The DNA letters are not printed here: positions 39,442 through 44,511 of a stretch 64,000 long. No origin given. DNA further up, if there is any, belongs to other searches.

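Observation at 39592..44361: Orphan 1589-aa protein with degenerate GlnD-like HD modules, abutting the ABC operon and visibly more AT-rich than its neighbours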

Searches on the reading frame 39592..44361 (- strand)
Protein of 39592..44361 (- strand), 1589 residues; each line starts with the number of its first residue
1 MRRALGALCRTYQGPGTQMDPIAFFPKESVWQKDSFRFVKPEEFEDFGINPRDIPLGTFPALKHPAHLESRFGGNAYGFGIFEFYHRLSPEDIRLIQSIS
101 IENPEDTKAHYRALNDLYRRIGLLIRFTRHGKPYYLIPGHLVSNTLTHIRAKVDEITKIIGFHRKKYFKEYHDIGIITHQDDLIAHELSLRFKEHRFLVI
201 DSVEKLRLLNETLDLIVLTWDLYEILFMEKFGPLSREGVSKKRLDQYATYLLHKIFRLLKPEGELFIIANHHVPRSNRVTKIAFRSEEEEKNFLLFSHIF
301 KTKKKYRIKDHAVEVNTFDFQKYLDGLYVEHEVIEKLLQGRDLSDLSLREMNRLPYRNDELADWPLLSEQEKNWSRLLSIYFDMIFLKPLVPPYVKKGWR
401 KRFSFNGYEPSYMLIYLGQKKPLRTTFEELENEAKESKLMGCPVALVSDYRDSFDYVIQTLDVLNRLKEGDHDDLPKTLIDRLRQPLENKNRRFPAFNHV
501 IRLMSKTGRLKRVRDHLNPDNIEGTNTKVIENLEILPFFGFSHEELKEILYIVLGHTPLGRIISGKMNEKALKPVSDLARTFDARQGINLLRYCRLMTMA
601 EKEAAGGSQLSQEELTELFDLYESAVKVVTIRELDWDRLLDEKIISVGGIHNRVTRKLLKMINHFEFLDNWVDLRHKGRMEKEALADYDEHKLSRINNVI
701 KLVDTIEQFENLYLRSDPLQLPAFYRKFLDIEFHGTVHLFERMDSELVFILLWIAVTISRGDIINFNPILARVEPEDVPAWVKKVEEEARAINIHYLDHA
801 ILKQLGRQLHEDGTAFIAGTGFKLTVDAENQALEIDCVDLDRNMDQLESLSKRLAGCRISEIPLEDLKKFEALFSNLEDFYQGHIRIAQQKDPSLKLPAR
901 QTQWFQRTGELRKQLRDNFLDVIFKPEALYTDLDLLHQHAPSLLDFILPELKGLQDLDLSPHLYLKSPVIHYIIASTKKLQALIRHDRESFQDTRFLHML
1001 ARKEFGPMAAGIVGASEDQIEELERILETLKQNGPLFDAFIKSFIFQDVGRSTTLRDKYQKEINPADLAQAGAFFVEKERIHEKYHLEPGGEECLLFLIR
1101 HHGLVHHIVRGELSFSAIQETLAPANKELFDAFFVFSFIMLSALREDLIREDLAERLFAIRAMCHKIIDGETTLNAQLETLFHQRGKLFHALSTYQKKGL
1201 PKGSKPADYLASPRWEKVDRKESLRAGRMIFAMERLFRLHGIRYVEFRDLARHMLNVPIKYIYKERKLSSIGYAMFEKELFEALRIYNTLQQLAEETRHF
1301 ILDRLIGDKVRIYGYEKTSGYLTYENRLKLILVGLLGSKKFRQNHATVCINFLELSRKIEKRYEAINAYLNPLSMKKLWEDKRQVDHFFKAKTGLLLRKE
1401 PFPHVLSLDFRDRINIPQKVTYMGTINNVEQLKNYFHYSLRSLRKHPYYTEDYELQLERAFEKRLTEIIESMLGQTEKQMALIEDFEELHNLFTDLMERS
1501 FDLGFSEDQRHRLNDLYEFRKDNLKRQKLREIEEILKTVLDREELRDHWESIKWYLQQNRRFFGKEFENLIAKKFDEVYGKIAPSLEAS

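Call 6: search_protein_families(library=pfam, proteins=[window:39592-44361:-], max_evalue=1)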
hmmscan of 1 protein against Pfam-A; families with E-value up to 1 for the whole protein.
window:39592-44361:- (1589 aa): 0 families

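Call 7: search_protein_families(library=ncbifam, proteins=[window:39592-44361:-], max_evalue=1)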
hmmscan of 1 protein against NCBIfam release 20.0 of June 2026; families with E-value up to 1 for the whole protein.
window:39592-44361:- (1589 aa): 0 families

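Call 8: search_solved_structures(query=window:39592-44361:-, max_evalue=1)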
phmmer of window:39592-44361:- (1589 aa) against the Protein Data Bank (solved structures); distinct sequences matched with E-value up to 1: 1.
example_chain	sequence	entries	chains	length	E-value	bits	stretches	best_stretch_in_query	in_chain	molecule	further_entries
7jzm_A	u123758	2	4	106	0.4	11.3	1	1487-1542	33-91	LCB3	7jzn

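Call 9: find_homologous_proteins(query=window:39592-44361:-)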
Query window:39592-44361:- (1589 aa): 375 proteins with E <= 0.001 among 8000 candidates; the best 120 are listed.
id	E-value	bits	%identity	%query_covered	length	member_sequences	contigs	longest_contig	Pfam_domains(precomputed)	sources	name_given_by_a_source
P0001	0.0e+0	2363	66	98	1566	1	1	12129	-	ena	-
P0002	0.0e+0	2353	64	99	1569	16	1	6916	-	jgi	jgi:hypothetical protein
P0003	0.0e+0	2327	64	99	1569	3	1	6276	-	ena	-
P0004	0.0e+0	2325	65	99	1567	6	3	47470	-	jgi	-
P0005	0.0e+0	2322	65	98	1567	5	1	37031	-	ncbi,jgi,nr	ncbi:MAG: hypothetical protein JRF53_03015 [Deltaproteobacteria bacterium]|nr:hypothetical protein [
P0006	0.0e+0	2310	64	98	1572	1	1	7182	-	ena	-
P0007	0.0e+0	2304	64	99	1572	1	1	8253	-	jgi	jgi:hypothetical protein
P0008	0.0e+0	2300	64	99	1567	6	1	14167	-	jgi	jgi:hypothetical protein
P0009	0.0e+0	2300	63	98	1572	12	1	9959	-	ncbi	-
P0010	0.0e+0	2298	64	98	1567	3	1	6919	-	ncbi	-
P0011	0.0e+0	2296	63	98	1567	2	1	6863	-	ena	-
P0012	0.0e+0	2295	64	99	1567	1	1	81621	-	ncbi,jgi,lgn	-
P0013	0.0e+0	2295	64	99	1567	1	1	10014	-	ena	-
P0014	0.0e+0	2288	63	98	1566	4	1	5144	-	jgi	-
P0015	0.0e+0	2272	63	99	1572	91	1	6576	-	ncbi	-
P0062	0.0e+0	2083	56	99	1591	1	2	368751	-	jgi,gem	-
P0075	0.0e+0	2070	57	98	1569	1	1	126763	-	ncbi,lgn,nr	ncbi:MAG: hypothetical protein K9N21_06225 [Deltaproteobacteria bacterium]|nr:hypothetical protein [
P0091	0.0e+0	2046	58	98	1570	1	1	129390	-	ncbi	ncbi:hypothetical protein ACFL2O_00560 [Thermodesulfobacteriota bacterium]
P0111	0.0e+0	2013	56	98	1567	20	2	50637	-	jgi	jgi:hypothetical protein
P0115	0.0e+0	2008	57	98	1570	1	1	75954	-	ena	-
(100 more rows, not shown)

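Call 16: find_encoding_contigs(protein=P0062, flank=10000, max_places=1)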
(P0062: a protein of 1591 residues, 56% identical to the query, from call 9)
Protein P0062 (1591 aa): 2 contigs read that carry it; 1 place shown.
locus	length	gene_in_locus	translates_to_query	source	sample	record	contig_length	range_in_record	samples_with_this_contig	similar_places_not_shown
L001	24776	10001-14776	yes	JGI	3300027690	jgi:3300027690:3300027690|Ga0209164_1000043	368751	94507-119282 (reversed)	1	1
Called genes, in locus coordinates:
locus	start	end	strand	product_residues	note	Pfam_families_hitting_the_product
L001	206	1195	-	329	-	PF01012:ETF, PF00766:ETF_alpha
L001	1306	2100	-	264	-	PF01012:ETF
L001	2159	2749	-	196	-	PF00440:TetR_N, PF08359:TetR_C_4, PF17932:TetR_C_24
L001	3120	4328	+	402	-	PF13458:Peripla_BP_6, PF01094:ANF_receptor (weak)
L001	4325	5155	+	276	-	PF13476:AAA_23 (weak), PF00005:ABC_tran, PF12399:BCA_ABC_TP_C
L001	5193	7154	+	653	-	PF00501:AMP-binding, PF23562:AMP-binding_C_3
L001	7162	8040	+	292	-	PF02653:BPD_transp_2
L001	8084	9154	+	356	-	PF02653:BPD_transp_2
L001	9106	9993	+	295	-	PF00005:ABC_tran, PF13304:AAA_21 (faint)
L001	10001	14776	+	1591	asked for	-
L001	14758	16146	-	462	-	PF01476:LysM, PF13200:DUF4015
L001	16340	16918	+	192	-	PF02525:Flavodoxin_2, PF03358:FMN_red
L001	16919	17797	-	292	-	PF08331:QueG_DUF1730, PF00037:Fer4 (faint), PF12838:Fer4_7 (weak), PF13484:Fer4_16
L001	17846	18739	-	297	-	PF02810:SEC-C, PF00557:Peptidase_M24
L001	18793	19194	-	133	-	-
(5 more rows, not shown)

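Call 17: find_encoding_contigs(protein=P0075, flank=10000, max_places=1)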
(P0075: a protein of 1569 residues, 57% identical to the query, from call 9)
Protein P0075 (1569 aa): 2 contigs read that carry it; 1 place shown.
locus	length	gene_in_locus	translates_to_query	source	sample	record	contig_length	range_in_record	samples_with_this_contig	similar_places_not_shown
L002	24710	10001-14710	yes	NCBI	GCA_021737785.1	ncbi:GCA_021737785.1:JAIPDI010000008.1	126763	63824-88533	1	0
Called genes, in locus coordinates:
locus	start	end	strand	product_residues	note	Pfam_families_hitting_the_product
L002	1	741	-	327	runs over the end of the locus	PF01012:ETF, PF00766:ETF_alpha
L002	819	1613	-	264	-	PF01012:ETF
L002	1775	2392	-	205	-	PF00440:TetR_N, PF08359:TetR_C_4, PF17932:TetR_C_24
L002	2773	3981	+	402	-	PF13458:Peripla_BP_6, PF01094:ANF_receptor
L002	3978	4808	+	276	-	PF13476:AAA_23 (weak), PF00005:ABC_tran, PF12399:BCA_ABC_TP_C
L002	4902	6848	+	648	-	PF00501:AMP-binding, PF23562:AMP-binding_C_3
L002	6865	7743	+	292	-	PF02653:BPD_transp_2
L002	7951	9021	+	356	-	PF02653:BPD_transp_2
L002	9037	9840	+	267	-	PF00005:ABC_tran, PF13304:AAA_21 (faint)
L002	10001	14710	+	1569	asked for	-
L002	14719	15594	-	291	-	PF02754:CCG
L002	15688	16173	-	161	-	PF13183:Fer4_8, PF13237:Fer4_10 (weak), PF12838:Fer4_7 (faint), PF13187:Fer4_9, PF13484:Fer4_16 (weak), PF13534:Fer4_17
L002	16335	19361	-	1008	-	-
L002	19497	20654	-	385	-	PF07143:AttH, PF17186:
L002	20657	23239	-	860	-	PF12704:MacB_PCD, PF02687:FtsX, PF12704:MacB_PCD, PF02687:FtsX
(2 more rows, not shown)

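Call 18: find_encoding_contigs(protein=P0091, flank=10000, max_places=1)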
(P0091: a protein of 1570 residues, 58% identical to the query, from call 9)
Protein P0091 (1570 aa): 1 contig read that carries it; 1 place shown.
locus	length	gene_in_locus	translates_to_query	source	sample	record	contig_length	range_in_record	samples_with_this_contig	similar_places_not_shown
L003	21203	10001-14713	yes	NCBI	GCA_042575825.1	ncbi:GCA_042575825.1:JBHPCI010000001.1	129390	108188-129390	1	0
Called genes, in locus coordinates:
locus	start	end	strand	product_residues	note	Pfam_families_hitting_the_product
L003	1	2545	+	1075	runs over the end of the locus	PF00873:ACR_tran, PF02355:SecD_SecF_C (faint), PF03176:MMPL (weak)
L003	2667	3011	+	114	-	-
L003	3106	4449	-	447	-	PF03486:HI0933_like (faint), PF07992:Pyr_redox_2, PF13738:Pyr_redox_3 (faint), PF00070:Pyr_redox, PF02852:Pyr_redox_dim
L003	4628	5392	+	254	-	PF23441:SDR, PF00106:adh_short, PF08659:KR, PF13561:adh_short_C2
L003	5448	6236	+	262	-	PF01987:AIM24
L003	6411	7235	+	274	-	PF00561:Abhydrolase_1, PF12146:Hydrolase_4, PF12697:Abhydrolase_6, PF00326:Peptidase_S9 (faint)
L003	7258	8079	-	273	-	PF03807:F420_oxidored, PF14748:P5CR_dimer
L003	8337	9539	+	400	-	PF00871:Acetate_kinase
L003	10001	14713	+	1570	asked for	-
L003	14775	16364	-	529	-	PF12837:Fer4_6 (faint), PF12838:Fer4_7 (faint), PF00037:Fer4 (faint), PF13187:Fer4_9 (weak), PF13237:Fer4_10 (faint), PF13484:Fer4_16 (faint), PF02662:FlpD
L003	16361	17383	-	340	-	PF00890:FAD_binding_2, PF01266:DAO (weak), PF07992:Pyr_redox_2 (weak), PF12831:FAD_oxidored (faint), PF13450:NAD_binding_8 (weak)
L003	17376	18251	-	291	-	PF02754:CCG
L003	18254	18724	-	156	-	PF13183:Fer4_8, PF13237:Fer4_10 (faint), PF12838:Fer4_7 (weak), PF13187:Fer4_9, PF13534:Fer4_17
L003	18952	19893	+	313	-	PF01058:Oxidored_q6, PF14720:NiFe_hyd_SSU_C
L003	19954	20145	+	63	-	PF27537:HoxH, PF00374:NiFeSe_Hases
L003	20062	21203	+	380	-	?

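Call 20: find_encoding_contigs(protein=P0115, flank=10000, max_places=1)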
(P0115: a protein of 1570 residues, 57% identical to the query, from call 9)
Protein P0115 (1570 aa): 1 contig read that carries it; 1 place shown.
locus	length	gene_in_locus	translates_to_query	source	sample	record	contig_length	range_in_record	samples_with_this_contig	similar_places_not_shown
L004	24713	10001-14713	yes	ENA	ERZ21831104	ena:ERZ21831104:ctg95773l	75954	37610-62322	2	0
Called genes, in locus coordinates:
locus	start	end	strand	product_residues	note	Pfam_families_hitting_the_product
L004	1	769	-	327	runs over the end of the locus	PF01012:ETF, PF00766:ETF_alpha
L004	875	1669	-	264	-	PF01012:ETF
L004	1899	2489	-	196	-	PF00440:TetR_N, PF08359:TetR_C_4, PF17932:TetR_C_24, PF17938:TetR_C_29 (faint)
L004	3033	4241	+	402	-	PF13458:Peripla_BP_6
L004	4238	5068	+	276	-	PF13476:AAA_23 (weak), PF00005:ABC_tran, PF12399:BCA_ABC_TP_C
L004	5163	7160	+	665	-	PF00501:AMP-binding, PF23562:AMP-binding_C_3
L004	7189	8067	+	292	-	PF02653:BPD_transp_2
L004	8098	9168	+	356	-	PF02653:BPD_transp_2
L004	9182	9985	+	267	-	PF00005:ABC_tran, PF13304:AAA_21 (faint)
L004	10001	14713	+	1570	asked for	-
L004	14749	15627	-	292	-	PF02754:CCG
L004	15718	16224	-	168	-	PF13534:Fer4_17, PF13183:Fer4_8, PF13237:Fer4_10 (faint), PF13187:Fer4_9 (weak)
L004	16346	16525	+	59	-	PF00890:FAD_binding_2, PF01266:DAO (weak), PF07992:Pyr_redox_2 (weak), PF12831:FAD_oxidored (weak), PF13450:NAD_binding_8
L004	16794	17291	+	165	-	PF01257:2Fe-2S_thioredx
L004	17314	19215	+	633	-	PF01512:Complex1_51K, PF10589:NADH_4Fe-4S, PF00037:Fer4 (weak), PF12838:Fer4_7 (weak), PF13187:Fer4_9 (weak), PF13237:Fer4_10 (weak), PF14697:Fer4_21, PF00037:Fer4 (weak), +2 more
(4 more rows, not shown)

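Call 21: find_encoding_contigs(protein=P0111, flank=10000, max_places=1)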
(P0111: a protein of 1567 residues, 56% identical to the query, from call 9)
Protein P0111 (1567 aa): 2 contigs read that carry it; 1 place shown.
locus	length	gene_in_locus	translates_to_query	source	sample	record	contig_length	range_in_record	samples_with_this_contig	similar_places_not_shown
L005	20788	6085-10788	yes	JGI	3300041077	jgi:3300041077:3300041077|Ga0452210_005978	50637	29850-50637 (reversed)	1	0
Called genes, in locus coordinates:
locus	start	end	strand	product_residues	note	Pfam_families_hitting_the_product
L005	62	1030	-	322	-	PF01012:ETF, PF00766:ETF_alpha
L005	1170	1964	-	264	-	PF01012:ETF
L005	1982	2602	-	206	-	PF00440:TetR_N, PF08359:TetR_C_4, PF17932:TetR_C_24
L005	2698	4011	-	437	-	PF06808:DctM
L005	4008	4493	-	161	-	PF04290:DctQ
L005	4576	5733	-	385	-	PF03480:DctP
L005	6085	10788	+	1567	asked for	-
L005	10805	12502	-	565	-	PF02310:B12-binding, PF04055:Radical_SAM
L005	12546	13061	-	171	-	PF03205:MobB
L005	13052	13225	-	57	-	-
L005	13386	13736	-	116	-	PF00126:HTH_1 (weak)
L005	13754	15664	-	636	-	PF03453:MoeA_N, PF00994:MoCF_biosynth, PF03454:MoeA_C (weak), PF12727:PBP_like, PF12974:Phosphonate-bd (weak)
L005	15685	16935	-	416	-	PF03453:MoeA_N, PF00994:MoCF_biosynth, PF03454:MoeA_C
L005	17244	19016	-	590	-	PF00884:Sulfatase, PF16347:SGSH_C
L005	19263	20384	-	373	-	PF04055:Radical_SAM (weak), PF13186:SPASM, PF02810:SEC-C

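Call 25: search_solved_structures(query=A1, max_evalue=10, show_alignments=3)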
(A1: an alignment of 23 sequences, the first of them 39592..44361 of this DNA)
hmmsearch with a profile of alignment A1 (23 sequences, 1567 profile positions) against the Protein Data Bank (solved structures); distinct sequences matched with E-value up to 10: 1.
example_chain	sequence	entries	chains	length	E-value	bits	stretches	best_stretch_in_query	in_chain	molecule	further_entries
7jzm_A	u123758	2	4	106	2.1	8.7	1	1469-1524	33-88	LCB3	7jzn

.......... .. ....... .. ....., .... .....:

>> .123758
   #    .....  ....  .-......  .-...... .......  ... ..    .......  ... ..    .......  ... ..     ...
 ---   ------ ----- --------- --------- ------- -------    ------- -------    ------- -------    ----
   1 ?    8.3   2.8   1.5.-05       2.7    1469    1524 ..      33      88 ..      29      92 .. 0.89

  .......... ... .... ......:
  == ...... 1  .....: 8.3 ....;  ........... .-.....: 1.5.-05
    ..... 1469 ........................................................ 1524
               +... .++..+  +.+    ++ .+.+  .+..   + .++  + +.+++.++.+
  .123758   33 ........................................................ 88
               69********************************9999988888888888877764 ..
